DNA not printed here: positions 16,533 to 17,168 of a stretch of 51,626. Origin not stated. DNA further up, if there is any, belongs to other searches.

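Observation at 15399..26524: Tandem pair of giant secreted paralogs with modular helical repeats and extreme Glu/Arg C-terminal tails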

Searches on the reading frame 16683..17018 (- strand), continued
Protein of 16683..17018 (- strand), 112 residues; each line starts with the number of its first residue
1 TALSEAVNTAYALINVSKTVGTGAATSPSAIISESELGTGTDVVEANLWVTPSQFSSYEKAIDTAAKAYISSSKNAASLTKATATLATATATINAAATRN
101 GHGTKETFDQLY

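Call 76: search_solved_structures(query=A1, max_evalue=1, show_alignments=3)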
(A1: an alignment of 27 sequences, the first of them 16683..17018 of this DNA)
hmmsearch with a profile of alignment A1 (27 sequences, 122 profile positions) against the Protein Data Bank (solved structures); distinct sequences matched with E-value up to 1: 13.
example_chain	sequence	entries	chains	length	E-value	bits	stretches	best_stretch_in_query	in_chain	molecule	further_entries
2dgj_A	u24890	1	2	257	1.2e-05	28.6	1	53-101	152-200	hypothetical protein ebhA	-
5cwk_A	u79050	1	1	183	0.0014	21.9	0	58-93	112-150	Designed helical repeat protein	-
2jnk_A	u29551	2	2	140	0.0017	21.7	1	38-104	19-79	Hyalurononglucosaminidase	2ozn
8q84_B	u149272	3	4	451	0.0054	20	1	53-114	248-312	Kinetochore protein NUF2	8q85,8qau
6gv8_A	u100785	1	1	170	0.074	16.3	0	16-97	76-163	Hyperosmolarity resistance protein Emb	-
5h6i_A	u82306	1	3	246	0.22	14.8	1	56-97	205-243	Protein B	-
7mwr_A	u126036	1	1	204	0.32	14.3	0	58-93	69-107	LHD101A54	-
7mwq_A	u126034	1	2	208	0.35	14.2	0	58-93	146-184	LHD29A53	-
6pir_A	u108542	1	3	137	0.59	13.4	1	45-92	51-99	MavE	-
4kjm_A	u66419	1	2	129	0.8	13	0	52-101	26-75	Extracellular matrix-binding protein ebh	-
3b4w_A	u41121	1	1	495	0.82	13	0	52-116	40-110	Aldehyde dehydrogenase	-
7qnl_AAA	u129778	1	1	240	0.84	12.9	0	57-112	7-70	DARPIN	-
7mwq_B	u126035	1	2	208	0.94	12.8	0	58-93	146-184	LHD29B53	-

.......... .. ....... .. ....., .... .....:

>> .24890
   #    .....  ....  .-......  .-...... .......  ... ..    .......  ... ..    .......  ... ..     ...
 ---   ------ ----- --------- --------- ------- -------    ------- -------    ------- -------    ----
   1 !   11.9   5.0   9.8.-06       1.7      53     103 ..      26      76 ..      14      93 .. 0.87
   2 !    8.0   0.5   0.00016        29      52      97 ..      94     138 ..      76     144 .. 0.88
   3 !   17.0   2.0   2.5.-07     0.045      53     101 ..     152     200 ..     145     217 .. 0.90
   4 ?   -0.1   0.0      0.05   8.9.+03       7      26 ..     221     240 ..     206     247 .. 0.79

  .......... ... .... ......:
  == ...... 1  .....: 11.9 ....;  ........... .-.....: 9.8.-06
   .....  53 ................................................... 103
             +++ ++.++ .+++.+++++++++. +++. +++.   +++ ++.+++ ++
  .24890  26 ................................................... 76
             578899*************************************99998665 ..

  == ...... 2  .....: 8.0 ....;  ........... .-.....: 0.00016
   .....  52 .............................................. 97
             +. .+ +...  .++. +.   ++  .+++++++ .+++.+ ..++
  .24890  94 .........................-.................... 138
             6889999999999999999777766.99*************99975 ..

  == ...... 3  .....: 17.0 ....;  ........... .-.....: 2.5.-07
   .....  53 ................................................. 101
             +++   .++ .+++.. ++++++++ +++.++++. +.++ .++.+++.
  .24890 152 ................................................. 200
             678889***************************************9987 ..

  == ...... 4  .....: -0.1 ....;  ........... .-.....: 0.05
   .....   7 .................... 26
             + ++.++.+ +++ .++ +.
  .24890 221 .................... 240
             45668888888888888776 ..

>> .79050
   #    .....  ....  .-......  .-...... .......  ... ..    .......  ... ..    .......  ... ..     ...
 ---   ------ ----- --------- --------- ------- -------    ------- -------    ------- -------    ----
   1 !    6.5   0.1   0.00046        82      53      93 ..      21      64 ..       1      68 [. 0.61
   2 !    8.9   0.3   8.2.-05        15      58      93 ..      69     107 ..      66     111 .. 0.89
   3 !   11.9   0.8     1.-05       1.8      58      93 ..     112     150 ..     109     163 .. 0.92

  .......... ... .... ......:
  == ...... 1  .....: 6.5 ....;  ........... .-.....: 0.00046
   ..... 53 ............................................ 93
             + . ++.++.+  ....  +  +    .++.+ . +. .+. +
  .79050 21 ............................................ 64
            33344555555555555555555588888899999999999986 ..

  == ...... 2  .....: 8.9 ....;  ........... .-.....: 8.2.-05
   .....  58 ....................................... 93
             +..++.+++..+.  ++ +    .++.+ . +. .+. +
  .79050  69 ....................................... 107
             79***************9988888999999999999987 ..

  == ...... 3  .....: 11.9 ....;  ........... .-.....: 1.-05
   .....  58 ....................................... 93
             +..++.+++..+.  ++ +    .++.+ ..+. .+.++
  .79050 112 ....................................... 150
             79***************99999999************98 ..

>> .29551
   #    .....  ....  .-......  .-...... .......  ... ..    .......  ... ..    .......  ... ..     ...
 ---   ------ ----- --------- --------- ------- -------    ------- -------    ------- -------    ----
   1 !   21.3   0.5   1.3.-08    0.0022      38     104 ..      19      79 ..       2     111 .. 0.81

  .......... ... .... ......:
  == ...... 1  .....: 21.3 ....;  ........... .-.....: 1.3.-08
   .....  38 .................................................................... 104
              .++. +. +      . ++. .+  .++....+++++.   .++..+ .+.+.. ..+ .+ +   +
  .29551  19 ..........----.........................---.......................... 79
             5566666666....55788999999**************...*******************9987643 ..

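Call 88: find_encoding_contigs(protein=P0131, flank=10000, max_places=2)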
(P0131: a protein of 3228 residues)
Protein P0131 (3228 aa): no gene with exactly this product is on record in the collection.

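Call 89: find_encoding_contigs(protein=P0155, flank=10000, max_places=2)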
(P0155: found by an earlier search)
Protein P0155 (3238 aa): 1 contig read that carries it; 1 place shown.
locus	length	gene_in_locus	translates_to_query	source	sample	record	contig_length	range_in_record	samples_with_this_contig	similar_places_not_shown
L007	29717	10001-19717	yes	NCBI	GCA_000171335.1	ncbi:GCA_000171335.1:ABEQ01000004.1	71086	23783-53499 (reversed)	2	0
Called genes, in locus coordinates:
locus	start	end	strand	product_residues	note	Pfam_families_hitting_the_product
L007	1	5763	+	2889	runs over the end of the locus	-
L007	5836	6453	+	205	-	-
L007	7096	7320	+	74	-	-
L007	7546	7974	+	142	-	-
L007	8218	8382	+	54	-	-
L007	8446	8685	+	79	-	-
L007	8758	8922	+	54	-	-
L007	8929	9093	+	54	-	-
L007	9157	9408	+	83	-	-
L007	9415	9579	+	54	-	-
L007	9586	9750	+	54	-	-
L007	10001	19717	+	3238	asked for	-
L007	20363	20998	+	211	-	-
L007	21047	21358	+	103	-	-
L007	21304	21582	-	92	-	-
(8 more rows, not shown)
